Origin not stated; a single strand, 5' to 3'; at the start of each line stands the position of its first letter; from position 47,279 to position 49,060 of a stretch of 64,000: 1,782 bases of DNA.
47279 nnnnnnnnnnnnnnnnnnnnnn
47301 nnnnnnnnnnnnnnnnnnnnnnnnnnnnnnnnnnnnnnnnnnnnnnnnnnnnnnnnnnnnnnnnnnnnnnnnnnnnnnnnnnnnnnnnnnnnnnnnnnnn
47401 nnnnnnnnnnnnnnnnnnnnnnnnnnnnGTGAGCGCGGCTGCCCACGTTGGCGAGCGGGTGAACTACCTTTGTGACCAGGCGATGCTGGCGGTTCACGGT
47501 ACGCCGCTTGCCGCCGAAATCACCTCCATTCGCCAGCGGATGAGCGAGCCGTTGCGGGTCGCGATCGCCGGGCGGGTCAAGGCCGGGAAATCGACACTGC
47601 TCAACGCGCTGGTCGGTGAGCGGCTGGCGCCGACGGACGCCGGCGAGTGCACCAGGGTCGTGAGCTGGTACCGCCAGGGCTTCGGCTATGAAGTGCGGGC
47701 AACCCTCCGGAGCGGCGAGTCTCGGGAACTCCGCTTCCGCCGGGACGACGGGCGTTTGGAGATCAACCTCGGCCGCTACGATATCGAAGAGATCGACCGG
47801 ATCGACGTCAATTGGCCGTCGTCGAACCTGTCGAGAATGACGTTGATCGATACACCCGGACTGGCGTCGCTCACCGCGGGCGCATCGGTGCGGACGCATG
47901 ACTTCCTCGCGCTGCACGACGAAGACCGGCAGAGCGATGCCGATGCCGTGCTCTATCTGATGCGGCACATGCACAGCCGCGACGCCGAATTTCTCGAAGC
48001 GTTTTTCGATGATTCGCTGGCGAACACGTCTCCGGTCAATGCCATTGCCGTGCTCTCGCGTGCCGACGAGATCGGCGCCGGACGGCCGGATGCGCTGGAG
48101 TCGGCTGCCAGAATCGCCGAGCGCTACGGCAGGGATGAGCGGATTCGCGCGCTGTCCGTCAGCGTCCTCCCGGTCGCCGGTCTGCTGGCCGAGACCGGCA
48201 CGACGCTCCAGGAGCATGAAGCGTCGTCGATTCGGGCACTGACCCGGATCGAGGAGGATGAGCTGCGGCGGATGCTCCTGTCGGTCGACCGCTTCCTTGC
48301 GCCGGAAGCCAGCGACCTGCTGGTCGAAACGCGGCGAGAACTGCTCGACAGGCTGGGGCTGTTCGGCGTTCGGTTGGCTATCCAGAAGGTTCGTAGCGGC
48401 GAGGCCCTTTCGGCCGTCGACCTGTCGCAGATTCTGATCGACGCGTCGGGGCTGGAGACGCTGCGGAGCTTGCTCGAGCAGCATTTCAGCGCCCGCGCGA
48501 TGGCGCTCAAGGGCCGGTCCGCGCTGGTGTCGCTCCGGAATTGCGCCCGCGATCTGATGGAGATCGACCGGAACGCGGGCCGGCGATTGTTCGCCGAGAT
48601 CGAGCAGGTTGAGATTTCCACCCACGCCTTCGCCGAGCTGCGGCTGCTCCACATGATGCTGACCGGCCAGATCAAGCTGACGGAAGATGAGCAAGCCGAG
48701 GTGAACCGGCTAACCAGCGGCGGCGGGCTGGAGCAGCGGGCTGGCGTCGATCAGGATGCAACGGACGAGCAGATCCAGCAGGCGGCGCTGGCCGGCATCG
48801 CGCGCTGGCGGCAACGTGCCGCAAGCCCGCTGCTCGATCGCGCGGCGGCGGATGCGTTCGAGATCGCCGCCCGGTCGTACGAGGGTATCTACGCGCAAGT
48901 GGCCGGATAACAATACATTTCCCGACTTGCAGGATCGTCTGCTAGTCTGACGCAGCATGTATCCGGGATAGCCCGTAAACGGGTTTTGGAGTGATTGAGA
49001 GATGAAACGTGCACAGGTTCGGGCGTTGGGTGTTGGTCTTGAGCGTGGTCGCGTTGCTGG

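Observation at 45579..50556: Three-gene operon: two coupled bacterial dynamin-like GTPases plus a secreted beta-helix protein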

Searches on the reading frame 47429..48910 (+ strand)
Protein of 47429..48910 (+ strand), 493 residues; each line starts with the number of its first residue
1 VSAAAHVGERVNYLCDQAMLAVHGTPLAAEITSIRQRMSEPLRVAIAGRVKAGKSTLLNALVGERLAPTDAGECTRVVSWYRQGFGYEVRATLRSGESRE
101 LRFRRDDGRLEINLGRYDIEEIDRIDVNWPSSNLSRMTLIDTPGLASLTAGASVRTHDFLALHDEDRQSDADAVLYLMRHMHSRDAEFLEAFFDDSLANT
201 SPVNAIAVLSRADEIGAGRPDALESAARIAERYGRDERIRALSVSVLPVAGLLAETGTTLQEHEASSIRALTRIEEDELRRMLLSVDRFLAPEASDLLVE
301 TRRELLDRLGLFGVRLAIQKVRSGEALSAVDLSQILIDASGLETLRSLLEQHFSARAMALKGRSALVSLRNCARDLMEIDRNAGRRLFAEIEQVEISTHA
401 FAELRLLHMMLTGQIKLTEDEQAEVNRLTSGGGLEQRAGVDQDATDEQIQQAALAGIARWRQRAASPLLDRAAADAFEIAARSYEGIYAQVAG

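Call 7: search_protein_families(library=pfam, proteins=[window:47429-48910:+], max_evalue=0.01)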
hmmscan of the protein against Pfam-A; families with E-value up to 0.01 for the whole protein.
window:47429-48910:+ (493 aa): 2 families
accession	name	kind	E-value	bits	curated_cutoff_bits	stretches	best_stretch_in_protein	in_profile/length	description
PF00350.29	Dynamin_N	-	3.2e-13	50.5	27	1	44-190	1-151/168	Dynamin family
PF01926.29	MMR_HSR1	-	4e-10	40.3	21.9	1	43-187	1-95/113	50S ribosome-binding GTPase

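Call 8: search_protein_families(library=ncbifam, proteins=[window:47429-48910:+], max_evalue=0.01)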
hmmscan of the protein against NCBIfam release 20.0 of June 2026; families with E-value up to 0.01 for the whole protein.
window:47429-48910:+ (493 aa): 12 families
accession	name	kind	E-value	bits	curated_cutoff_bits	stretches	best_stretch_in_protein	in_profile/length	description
NF000908.1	PRK00089.1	equivalog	4.4e-08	32.7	237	1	44-69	6-31/291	GTPase Era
TIGR03594.1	GTPase_EngA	equivalog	3.7e-07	29.5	306.7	1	5-65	143-199/432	ribosome biogenesis GTPase Der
NF052648.1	DynmDynABac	equivalog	1.1e-05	23.4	1600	1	34-189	34-182/1187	dynamin GTPase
TIGR00231.1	small_GTP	domain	0.00011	22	42.5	1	42-76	4-38/164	GTP-binding protein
TIGR00436.1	era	equivalog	0.00031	20.2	116.25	1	43-66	2-25/270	GTPase Era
NF003661.0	PRK05291.1-3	equivalog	0.0005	19.5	380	1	36-67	211-242/448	tRNA uridine-5-carboxymethylaminomethyl(34) synthesis GTPase MnmE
TIGR00450.1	mnmE_trmE_thdF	equivalog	0.0011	18.1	252.6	1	36-63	204-231/446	tRNA uridine-5-carboxymethylaminomethyl(34) synthesis GTPase MnmE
TIGR03598.1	GTPase_YsxC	equivalog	0.0019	17.9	124.45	1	41-69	18-47/186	ribosome biogenesis GTP-binding protein YihA/YsxC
TIGR03918.1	GTP_HydF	equivalog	0.002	17.1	325.55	1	39-67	5-33/392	[FeFe] hydrogenase H-cluster maturation GTPase HydF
NF007368.0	PRK09866.1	equivalog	0.0042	15.4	1146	0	41-69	69-97/742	clamp-binding protein CrfC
TIGR03596.1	GTPase_YlqF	equivalog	0.0045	16.4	208.2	0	35-71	112-148/276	ribosome biogenesis GTPase YlqF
NF002828.0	PRK03003.1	equivalog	0.0092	14.6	631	0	34-65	206-237/477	ribosome biogenesis GTPase Der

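Call 12: find_encoding_contigs(protein=window:47429-48910:+, flank=10000, max_places=6)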
Protein window:47429-48910:+ (493 aa): no gene with exactly this product is on record in the collection.

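Call 41: search_solved_structures(query=window:47429-48910:+, max_evalue=0.01)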
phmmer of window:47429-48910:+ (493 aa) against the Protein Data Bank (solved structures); distinct sequences matched with E-value up to 0.01: 10.
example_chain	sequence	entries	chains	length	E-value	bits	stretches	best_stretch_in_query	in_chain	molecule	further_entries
2j68_A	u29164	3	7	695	1.1e-06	31.4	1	41-105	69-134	BACTERIAL DYNAMIN-LIKE PROTEIN | DYNAMIN FAMILY PROTEIN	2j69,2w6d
7aoi_XL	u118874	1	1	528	4.7e-05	26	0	15-76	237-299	GTP-binding protein, putative,mt-EngA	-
6yxx_EA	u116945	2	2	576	6.2e-05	25.6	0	15-76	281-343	mt-EngA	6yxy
7am2_BU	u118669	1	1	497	0.00017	24.2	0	15-76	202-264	GTPase Der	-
5owv_C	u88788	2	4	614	0.0008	22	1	27-147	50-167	GTP-binding protein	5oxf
6j72_A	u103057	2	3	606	0.0013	21.2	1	26-146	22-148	Isoniazid inducible gene protein IniA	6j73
9hip_A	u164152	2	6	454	0.0042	19.6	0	37-78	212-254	tRNA modification GTPase MnmE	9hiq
1rfl_A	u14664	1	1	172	0.0045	19.5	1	39-78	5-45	Probable tRNA modification GTPase trmE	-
4dcs_A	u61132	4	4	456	0.0081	18.7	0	37-69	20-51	GTP-BINDING PROTEIN ENGA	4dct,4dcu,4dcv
6jfk_A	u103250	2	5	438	0.0089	18.5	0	40-147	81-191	Mitofusin-2,cDNA FLJ57997, highly similar to Transmembrane GTPase MFN2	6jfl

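Call 46: find_homologous_proteins(query=window:47429-48910:+, max_evalue=0.00001)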
Query window:47429-48910:+ (493 aa): 6298 proteins with E <= 0.00001 among 8000 candidates; the best 120 are listed.
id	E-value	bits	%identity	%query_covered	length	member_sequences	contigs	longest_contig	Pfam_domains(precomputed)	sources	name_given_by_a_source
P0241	1.3e-262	890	85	100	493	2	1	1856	PF01926.30,PF00350.30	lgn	-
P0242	1.3e-259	880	84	100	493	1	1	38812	PF01926.30,PF00350.30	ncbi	ncbi:50S ribosome-binding GTPase [soil metagenome]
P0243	1.1e-258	877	84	100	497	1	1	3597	PF01926.30,PF00350.30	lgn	-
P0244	3.3e-258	875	83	99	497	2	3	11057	PF01926.30,PF00350.30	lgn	-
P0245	5.8e-258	874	84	99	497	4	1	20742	PF01926.30,PF00350.30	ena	-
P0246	4.3e-257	872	84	99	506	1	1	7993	PF01926.30,PF00350.30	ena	-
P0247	1.4e-256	870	82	100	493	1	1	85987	PF01926.30,PF00350.30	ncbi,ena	-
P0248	4.5e-254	862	82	99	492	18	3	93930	PF01926.30,PF00350.30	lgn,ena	-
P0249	1.5e-252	857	82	100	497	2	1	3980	PF01926.30,PF00350.30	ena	-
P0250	2.2e-251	853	82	99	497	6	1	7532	PF01926.30,PF00350.30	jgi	jgi:hypothetical protein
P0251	7.4e-247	838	80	100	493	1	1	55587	PF01926.30,PF00350.30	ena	-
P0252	3.7e-206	704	67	100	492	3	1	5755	PF01926.30,PF00350.30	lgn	-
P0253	7.8e-204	696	69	100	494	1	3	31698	PF01926.30,PF00350.30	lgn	-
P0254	1.2e-194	666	66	100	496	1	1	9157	PF01926.30,PF00350.30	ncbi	ncbi:MAG: dynamin family protein [Chloroflexota bacterium]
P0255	2.6e-189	648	62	100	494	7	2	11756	PF01926.30,PF00350.30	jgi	jgi:hypothetical protein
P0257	4.1e-184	631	61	99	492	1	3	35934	PF01926.30,PF00350.30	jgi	jgi:hypothetical protein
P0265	5.1e-175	601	61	99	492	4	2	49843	PF01926.30,PF00350.30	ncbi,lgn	-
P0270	1.7e-158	547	56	100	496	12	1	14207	PF01926.30,PF00350.30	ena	-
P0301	3.1e-149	516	56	97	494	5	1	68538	PF01926.30,PF00350.30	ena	-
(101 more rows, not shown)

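Call 57: find_encoding_contigs(protein=P0253, flank=9000, max_places=2)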
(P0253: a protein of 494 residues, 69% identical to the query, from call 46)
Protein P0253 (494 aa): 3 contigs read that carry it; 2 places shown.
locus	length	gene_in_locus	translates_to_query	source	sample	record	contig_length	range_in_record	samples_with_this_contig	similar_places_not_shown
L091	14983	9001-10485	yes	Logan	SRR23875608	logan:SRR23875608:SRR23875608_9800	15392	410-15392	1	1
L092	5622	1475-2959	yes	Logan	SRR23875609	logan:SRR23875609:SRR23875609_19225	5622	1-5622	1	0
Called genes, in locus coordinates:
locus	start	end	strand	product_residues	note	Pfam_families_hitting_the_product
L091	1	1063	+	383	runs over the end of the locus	PF02156:Glyco_hydro_26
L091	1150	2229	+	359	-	PF02615:Ldh_2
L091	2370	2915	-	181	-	-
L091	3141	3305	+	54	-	PF10262:Rdx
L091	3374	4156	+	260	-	PF00293:NUDIX (weak)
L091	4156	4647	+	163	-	-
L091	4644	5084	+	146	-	-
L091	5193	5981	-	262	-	PF00106:adh_short, PF08659:KR, PF23441:SDR (weak), PF13561:adh_short_C2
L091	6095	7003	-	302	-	PF00701:DHDPS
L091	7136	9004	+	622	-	PF00009:GTP_EFTU, PF00350:Dynamin_N, PF01926:MMR_HSR1 (weak)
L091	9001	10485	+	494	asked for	PF00350:Dynamin_N, PF01926:MMR_HSR1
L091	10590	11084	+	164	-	-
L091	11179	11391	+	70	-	-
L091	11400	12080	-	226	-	-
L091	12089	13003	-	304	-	PF01636:APH, PF03881:Fructosamin_kin (faint)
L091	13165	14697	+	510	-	PF02633:Creatininase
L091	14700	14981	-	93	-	?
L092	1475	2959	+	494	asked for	PF00350:Dynamin_N, PF01926:MMR_HSR1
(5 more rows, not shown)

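Call 58: find_encoding_contigs(protein=P0257, flank=9000, max_places=2)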
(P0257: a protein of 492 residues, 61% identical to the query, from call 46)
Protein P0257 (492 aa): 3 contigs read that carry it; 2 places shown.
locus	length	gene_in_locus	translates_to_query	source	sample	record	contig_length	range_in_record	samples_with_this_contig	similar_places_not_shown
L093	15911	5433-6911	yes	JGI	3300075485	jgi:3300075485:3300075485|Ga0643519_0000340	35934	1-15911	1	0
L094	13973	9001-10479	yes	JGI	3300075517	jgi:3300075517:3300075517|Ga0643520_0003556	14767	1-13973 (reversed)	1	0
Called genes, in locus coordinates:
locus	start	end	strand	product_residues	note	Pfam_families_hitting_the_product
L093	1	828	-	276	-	?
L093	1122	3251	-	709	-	PF00012:HSP70, PF06723:MreB_Mbl (faint), PF23717:DUF7159 (weak)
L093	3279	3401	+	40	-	-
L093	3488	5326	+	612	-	PF00350:Dynamin_N, PF01926:MMR_HSR1 (weak)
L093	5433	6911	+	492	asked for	PF00350:Dynamin_N, PF01926:MMR_HSR1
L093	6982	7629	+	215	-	-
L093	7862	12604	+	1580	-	PF07202:Tcp10_C (faint)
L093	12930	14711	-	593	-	-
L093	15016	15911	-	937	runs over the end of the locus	-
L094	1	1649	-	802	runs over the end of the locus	PF13229:Beta_helix, PF05048:NosD, PF13229:Beta_helix, PF00005:ABC_tran, PF13304:AAA_21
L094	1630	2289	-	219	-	-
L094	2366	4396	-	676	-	PF18764:nos_propeller, PF13473:Cupredoxin_1, PF00116:COX2 (weak)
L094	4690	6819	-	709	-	PF00012:HSP70, PF06723:MreB_Mbl (faint), PF23717:DUF7159 (weak)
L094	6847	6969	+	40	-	-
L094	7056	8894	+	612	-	PF00350:Dynamin_N, PF01926:MMR_HSR1 (weak)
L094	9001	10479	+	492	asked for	PF00350:Dynamin_N, PF01926:MMR_HSR1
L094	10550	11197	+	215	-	-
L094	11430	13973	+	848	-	?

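Call 59: find_encoding_contigs(protein=P0251, flank=9000, max_places=2)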
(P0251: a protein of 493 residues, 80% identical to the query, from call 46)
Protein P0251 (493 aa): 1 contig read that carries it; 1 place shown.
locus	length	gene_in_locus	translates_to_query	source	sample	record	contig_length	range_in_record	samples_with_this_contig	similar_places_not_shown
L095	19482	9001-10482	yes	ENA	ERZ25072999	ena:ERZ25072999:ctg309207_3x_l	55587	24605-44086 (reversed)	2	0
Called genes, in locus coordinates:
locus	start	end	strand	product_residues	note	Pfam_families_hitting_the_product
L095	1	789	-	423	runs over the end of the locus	PF00070:Pyr_redox (faint), PF00890:FAD_binding_2, PF01134:GIDA (weak), PF01266:DAO, PF03486:HI0933_like (faint), PF07992:Pyr_redox_2, PF12831:FAD_oxidored, PF13450:NAD_binding_8, +1 more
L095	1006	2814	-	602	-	-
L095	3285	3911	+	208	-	PF08281:Sigma70_r4_2 (weak), PF00196:GerE, PF04545:Sigma70_r4 (weak)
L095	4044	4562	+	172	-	-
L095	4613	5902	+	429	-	-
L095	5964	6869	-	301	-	PF00701:DHDPS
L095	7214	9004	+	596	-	PF00009:GTP_EFTU (weak), PF00350:Dynamin_N, PF01926:MMR_HSR1 (faint)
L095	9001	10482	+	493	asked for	PF00350:Dynamin_N, PF01926:MMR_HSR1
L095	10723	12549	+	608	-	PF02415:Chlam_PMP (faint)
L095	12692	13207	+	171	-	-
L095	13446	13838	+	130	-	-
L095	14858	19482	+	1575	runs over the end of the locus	-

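Call 63: predict_structure(alignment_id=A3)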
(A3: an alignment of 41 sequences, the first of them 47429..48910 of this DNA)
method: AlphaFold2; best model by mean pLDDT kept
length: 493 residues; sequences in the alignment: 41
mean_pLDDT: 83.7   pTM: 0.82
mean pLDDT of the five models: 83.7, 82.5, 82.1, 80.4, 78.1
residues with pLDDT >= 90: 167; 70-90: 260; 50-70: 58; < 50: 8
segments of 3 or more residues with pLDDT < 50: 1-4, 197-200
pLDDT, mean of each block of 10 residues (from residue 1): 64 92 88 89 85 82 76 72 90 90 78 84 89 87 70 65 61 83 71 53 74 69 83 80 83 88 92 93 90 90 88 92 93 92 87 80 85 91 92 85 84 84 89 88 95 97 91 90 92 86
secondary structure, 60 per line:
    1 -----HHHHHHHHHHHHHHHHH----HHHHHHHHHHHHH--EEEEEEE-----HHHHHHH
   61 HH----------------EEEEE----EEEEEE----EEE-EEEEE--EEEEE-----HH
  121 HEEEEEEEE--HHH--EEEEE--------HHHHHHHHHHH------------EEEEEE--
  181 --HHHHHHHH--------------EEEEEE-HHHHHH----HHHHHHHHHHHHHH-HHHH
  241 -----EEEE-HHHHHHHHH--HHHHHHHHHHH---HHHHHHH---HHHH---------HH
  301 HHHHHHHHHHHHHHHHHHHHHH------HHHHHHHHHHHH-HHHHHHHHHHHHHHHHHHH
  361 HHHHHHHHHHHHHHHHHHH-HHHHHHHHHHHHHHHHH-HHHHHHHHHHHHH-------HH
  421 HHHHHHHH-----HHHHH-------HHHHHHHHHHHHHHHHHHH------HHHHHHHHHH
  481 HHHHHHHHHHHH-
elements in order: H6-22 H27-39 E42-48 H54-62 E79-83 E88-93 E98-100 E102-106 E109-113 E122-129 E137-141 H150-160 E173-178 H183-190 E205-210 H212-217 H222-235 H237-240 E246-249 H251-259 H262-272 H276-282 H286-289 H299-322 H329-340 H342-379 H381-397 H399-411 H419-428 H434-438 H446-464 H471-492

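Call 68: fold_search(model_id=the predicted structure, library=pdb)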
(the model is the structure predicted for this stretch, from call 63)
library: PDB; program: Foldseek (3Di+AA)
matches with E <= 10: 387; with E <= 0.001: 101
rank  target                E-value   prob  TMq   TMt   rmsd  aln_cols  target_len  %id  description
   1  9em9_A                6.2e-10  1.00  0.41  0.40  14.7       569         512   11  Structure of SynDLP MGD with GMPPNP (released 2024-09-11)
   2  5oxf_B                2.3e-09  1.00  0.30  0.26  38.0       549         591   15  An oligomerised bacterial dynamin pair provides a mechanism for the long range sensing and tethering of membranes (released 2018-09-05)
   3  5owv_B                5.1e-09  1.00  0.29  0.25  37.4       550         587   14  An oligomerised bacterial dynamin pair provides a mechanism for the long-range sensing and tethering of membranes (released 2018-09-05)
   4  2j68                  8.9e-09  1.00  0.33  0.25  30.7       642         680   14  Bacterial dynamin-like protein BDLP, GDP bound (released 2006-12-04)
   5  5gom_A                1.6e-08  1.00  0.34  0.40  21.5       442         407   15  Truncated mitofusin-1, transition-like state (released 2017-02-01)
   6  6jfm_B                2.0e-08  1.00  0.33  0.37  17.2       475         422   14  Mitofusin2 (MFN2)_T111D (released 2019-11-13)
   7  6jfl_D                2.6e-08  1.00  0.31  0.36  18.2       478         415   14  Nucleotide-free Mitofusin2 (MFN2) (released 2019-11-13)
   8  6j72                  4.2e-08  1.00  0.35  0.31  20.4       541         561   15  Crystal structure of IniA from Mycobacterium smegmatis with GTP bound (released 2019-09-11)
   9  5yew_A                5.8e-08  1.00  0.36  0.45  14.0       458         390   14  Structural basis for GTP hydrolysis and conformational change of mitofusin 1 in mediating mitochondrial fusion (released 2018-01-31)
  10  6jfk                  5.8e-08  1.00  0.34  0.39  17.4       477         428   15  GDP bound Mitofusin2 (MFN2) (released 2019-11-13)
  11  5gom_B                8.1e-08  1.00  0.31  0.37  14.8       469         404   13  Truncated mitofusin-1, transition-like state (released 2017-02-01)
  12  5gns                  9.3e-08  1.00  0.31  0.40  14.3       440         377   15  Structures of human Mitofusin 1 provide insight into mitochondrial tethering (released 2016-12-07)
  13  5go4                  1.0e-07  1.00  0.33  0.38  21.3       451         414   15  Truncated mitofusin-1, nucleotide-free (released 2017-01-25)
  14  2j69_A                1.1e-07  1.00  0.33  0.25  26.2       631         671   16  Bacterial dynamin-like protein BDLP (released 2006-12-04)
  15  5oxf_A                1.1e-07  1.00  0.31  0.23  50.5       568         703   15  An oligomerised bacterial dynamin pair provides a mechanism for the long range sensing and tethering of membranes (released 2018-09-05)
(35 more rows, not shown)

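Call 72: search_protein_families(library=pfam, proteins=[L093:6982-7629:+, L091:10590-11084:+, L093:7862-12604:+], max_evalue=1)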
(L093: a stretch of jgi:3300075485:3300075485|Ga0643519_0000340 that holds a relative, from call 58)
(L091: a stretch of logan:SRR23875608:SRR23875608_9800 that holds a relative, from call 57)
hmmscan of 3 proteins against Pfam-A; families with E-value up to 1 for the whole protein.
L093:6982-7629:+ (215 aa): 0 families

L091:10590-11084:+ (164 aa): 1 family
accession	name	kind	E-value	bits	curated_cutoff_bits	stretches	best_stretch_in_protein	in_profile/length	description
PF09849.14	DUF2076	-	0.015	15.8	38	1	22-84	135-194/265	Uncharacterized protein conserved in bacteria (DUF2076)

L093:7862-12604:+ (1580 aa): 3 families
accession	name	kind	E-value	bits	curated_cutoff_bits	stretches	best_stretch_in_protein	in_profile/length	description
PF07202.18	Tcp10_C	-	4.4e-06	26.7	36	1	1228-1247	7-26/35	T-complex protein 10 C-terminus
PF15025.12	C5orf34-like_N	-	0.21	12.1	27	1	1222-1250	5-33/70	C5orf34-like, N-terminal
PF07927.17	HicA_toxin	-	0.32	11.6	27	0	662-687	11-37/58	HicA toxin of bacterial toxin-antitoxin,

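Call 73: search_protein_families(library=ncbifam, proteins=[L093:6982-7629:+, L091:10590-11084:+, L093:7862-12604:+], max_evalue=1)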
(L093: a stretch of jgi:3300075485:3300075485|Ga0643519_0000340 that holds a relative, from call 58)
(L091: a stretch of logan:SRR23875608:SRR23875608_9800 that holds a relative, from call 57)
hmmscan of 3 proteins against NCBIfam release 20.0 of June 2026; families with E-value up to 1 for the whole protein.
L093:6982-7629:+ (215 aa): 1 family
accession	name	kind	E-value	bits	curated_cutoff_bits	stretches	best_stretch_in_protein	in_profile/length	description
NF010942.0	PRK14362.1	equivalog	0.026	13.8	290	1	16-64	40-87/210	Maf-like protein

L091:10590-11084:+ (164 aa): 0 families

L093:7862-12604:+ (1580 aa): 0 families

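Call 78: search_dna_similar(query=window:47429-48910:+, collection=plasmids, mode=protein, max_rows=15)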
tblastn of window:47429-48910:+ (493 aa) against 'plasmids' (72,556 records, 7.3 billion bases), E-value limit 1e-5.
Records with a match: 40; places in all: 40; records where one place covers at least 80% of the query: 21.
Best place of each record, by identity: <60% 40.
By first word of the organism name: Rhodococcus 16; Prescottella 13; Gordonia 5; Bacillus 3; Nocardia 1; Nonomuraea 1; Anabaena 1.
By predicted mobility (MOB-suite, as given by PLSDB): mobilizable 23; non-mobilizable 16; conjugative 1.
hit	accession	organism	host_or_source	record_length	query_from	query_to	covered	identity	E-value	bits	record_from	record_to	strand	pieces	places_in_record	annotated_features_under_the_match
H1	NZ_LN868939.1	Nocardia farcinica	not known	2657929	36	487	92%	39.5%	7e-76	266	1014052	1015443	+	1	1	none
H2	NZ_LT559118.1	Nonomuraea gerenzanensis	-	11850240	10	490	98%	36.1%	2e-58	216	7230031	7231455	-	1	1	none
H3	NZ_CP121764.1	Prescottella equi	soil,soil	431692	20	463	90%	31.5%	3e-23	111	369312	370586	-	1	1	GTPase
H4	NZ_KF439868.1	Prescottella equi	Heifer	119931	20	463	90%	31.4%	7e-24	113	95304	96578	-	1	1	GTPase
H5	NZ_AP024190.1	Prescottella equi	Homo sapiens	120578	20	463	90%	31.4%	7e-24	113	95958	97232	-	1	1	GTPase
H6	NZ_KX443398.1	Prescottella equi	Ovis aries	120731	20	463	90%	31.4%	7e-24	113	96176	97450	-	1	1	GTPase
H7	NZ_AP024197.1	Prescottella equi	Homo sapiens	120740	20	463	90%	31.4%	7e-24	113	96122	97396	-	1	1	GTPase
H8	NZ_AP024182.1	Prescottella equi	Homo sapiens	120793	20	463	90%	31.4%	7e-24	113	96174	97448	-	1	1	GTPase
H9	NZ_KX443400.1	Prescottella equi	Bos taurus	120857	20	463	90%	31.4%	7e-24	113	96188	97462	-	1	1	GTPase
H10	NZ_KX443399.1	Prescottella equi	Homo sapiens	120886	20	463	90%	31.4%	7e-24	113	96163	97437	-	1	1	GTPase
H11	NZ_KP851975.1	Prescottella equi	-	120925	20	463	90%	31.4%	7e-24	113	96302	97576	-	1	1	GTPase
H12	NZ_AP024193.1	Prescottella equi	Homo sapiens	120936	20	463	90%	31.4%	7e-24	113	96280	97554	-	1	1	GTPase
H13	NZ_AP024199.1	Prescottella equi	Homo sapiens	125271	20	463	90%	31.4%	1e-23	112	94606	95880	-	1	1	GTPase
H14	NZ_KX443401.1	Prescottella equi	Bos taurus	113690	20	463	90%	31.3%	1e-23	112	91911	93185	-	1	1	GTPase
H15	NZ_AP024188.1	Prescottella equi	Homo sapiens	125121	20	463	90%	31.2%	3e-22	108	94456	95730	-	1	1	GTPase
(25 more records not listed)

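Call 79: get_annotated_region(hit=H1, flank=6000)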
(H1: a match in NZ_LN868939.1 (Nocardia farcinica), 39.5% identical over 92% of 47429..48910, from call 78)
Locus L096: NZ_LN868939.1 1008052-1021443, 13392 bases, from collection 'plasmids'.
description: Nocardia farcinica strain NCTC11134 plasmid 2, complete sequence
organism: Nocardia farcinica (NCBI taxid 37329)
taxonomy: Bacteria; Actinomycetota; Actinomycetes; Mycobacteriales; Nocardiaceae; Nocardia; Nocardia farcinica
host: -; source: not known; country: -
typing (MOB-suite, as given by PLSDB): non-mobilizable
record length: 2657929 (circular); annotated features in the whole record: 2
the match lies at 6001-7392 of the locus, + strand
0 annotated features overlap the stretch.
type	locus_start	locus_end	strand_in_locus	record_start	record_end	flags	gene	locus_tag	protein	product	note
